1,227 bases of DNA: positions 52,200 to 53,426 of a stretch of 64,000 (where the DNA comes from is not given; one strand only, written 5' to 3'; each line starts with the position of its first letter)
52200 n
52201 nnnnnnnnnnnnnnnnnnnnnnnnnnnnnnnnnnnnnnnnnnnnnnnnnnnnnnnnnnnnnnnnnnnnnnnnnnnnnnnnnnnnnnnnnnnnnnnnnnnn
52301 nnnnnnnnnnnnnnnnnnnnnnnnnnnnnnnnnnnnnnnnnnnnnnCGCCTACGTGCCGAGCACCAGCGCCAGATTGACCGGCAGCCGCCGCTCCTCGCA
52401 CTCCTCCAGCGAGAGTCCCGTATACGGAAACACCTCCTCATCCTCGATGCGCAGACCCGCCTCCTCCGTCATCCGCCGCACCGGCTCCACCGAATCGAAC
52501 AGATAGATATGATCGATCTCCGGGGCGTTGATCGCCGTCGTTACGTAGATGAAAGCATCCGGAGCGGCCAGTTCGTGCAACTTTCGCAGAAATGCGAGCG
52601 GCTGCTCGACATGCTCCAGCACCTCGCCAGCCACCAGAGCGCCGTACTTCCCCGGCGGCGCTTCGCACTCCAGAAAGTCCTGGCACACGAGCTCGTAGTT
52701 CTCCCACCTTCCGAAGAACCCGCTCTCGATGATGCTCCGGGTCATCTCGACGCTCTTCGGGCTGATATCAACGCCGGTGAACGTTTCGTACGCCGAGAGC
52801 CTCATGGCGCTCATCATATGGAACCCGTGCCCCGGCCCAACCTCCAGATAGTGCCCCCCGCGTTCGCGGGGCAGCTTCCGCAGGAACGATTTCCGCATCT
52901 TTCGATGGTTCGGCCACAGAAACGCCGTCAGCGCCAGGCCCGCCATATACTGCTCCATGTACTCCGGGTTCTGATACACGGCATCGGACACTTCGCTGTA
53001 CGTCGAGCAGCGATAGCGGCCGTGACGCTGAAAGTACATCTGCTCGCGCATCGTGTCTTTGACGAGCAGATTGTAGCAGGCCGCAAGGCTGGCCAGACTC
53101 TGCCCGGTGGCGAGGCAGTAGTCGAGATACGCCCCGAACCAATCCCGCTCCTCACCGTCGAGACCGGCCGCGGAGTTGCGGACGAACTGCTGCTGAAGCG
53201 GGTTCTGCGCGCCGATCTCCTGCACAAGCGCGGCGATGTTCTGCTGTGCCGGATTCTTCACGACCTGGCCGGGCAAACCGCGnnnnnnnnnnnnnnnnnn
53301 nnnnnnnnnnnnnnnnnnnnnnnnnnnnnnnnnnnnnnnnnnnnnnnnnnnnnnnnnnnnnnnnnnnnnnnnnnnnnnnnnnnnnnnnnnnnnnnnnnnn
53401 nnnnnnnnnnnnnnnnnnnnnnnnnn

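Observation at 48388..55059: FkbH-like glyceryl-ACP module with three methyltransferases inside a Wzx/Wzy polysaccharide locus: candidate O-methylated glyceroyl (or related) acyl decoration of an amino sugar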

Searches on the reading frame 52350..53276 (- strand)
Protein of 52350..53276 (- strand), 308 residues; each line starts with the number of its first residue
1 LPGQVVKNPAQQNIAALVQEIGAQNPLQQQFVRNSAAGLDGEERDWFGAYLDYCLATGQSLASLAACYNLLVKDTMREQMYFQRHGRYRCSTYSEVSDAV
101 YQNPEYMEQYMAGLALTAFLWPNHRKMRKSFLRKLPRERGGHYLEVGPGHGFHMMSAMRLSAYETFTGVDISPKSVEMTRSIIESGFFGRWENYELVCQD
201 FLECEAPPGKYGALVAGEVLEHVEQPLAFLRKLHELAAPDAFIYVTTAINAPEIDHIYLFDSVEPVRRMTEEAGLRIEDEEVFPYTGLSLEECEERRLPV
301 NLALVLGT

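Call 4: search_protein_families(library=pfam, proteins=[window:52350-53276:-], max_evalue=0.01)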
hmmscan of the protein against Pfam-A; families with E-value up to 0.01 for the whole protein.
window:52350-53276:- (308 aa): 6 families
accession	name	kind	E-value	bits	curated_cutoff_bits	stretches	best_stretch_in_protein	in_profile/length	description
PF13489.12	Methyltransf_23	-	5.6e-17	62.4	27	1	125-292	7-152/164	Methyltransferase domain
PF08242.18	Methyltransf_12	-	1.1e-09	39.4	30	1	144-242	1-97/98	Methyltransferase domain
PF08241.18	Methyltransf_11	-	2e-09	38.4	21.2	1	144-244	1-94/95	Methyltransferase domain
PF13649.12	Methyltransf_25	-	1.6e-08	35.5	27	1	144-239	2-95/97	Methyltransferase domain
PF13847.12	Methyltransf_31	-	7.8e-08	32.6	27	1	139-249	3-113/145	Methyltransferase domain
PF02353.26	CMAS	-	0.0031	17.3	27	1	128-246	51-165/273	Mycolic acid cyclopropane synthetase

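Call 5: search_protein_families(library=ncbifam, proteins=[window:52350-53276:-], max_evalue=0.01)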
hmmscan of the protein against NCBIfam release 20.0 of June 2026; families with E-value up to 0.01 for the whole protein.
window:52350-53276:- (308 aa): 3 families
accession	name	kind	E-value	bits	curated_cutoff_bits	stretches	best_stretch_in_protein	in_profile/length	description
TIGR01983.1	UbiG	equivalog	1e-08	34.8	102.95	1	134-250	44-155/228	bifunctional 2-polyprenyl-6-hydroxyphenol methylase/3-demethylubiquinol 3-O-methyltransferase UbiG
TIGR02072.1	BioC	equivalog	5e-05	23.2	184.95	1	125-249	17-136/244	malonyl-ACP O-methyltransferase BioC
TIGR04074.1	bacter_Hen1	equivalog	0.0098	14.4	340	0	123-260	266-402/462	3' terminal RNA ribose 2'-O-methyltransferase Hen1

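Call 47: search_solved_structures(query=window:52350-53276:-, max_evalue=0.01)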
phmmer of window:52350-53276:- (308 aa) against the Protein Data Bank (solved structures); distinct sequences matched with E-value up to 0.01: 2.
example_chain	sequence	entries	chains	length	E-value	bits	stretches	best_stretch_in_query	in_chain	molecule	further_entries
3jwj_A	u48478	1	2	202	5.7e-05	25.9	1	133-247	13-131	Hen1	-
3jwh_A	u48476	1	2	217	5.9e-05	25.8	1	132-247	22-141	Hen1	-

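Call 71: list_cluster_members(proteins=[P0241, P0001, window:52350-53276:-, window:51933-52346:-])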
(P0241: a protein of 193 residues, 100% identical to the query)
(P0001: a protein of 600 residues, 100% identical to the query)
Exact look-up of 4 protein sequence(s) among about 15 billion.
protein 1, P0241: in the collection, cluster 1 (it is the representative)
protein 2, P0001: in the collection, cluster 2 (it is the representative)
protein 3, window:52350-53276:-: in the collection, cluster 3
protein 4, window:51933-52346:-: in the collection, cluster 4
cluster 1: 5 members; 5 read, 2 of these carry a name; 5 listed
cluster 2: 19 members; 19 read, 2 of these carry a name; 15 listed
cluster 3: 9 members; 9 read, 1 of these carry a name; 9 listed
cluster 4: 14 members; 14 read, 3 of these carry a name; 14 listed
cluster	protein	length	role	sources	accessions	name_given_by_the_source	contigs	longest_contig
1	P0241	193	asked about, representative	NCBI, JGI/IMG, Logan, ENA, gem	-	acetyltransferase-like isoleucine patch superfamily enzyme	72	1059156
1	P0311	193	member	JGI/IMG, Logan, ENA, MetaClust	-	acetyltransferase-like isoleucine patch superfamily enzyme | \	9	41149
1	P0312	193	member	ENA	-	-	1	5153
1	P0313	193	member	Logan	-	-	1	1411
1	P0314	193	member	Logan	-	-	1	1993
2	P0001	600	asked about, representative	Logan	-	-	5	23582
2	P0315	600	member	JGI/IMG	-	FkbH-like protein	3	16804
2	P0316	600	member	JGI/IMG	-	FkbH-like protein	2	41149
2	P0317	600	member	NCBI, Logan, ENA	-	-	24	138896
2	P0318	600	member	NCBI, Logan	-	-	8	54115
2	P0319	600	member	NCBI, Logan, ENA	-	-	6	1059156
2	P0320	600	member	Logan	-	-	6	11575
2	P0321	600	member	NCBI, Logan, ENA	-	-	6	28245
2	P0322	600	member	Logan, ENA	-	-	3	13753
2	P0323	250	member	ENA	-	-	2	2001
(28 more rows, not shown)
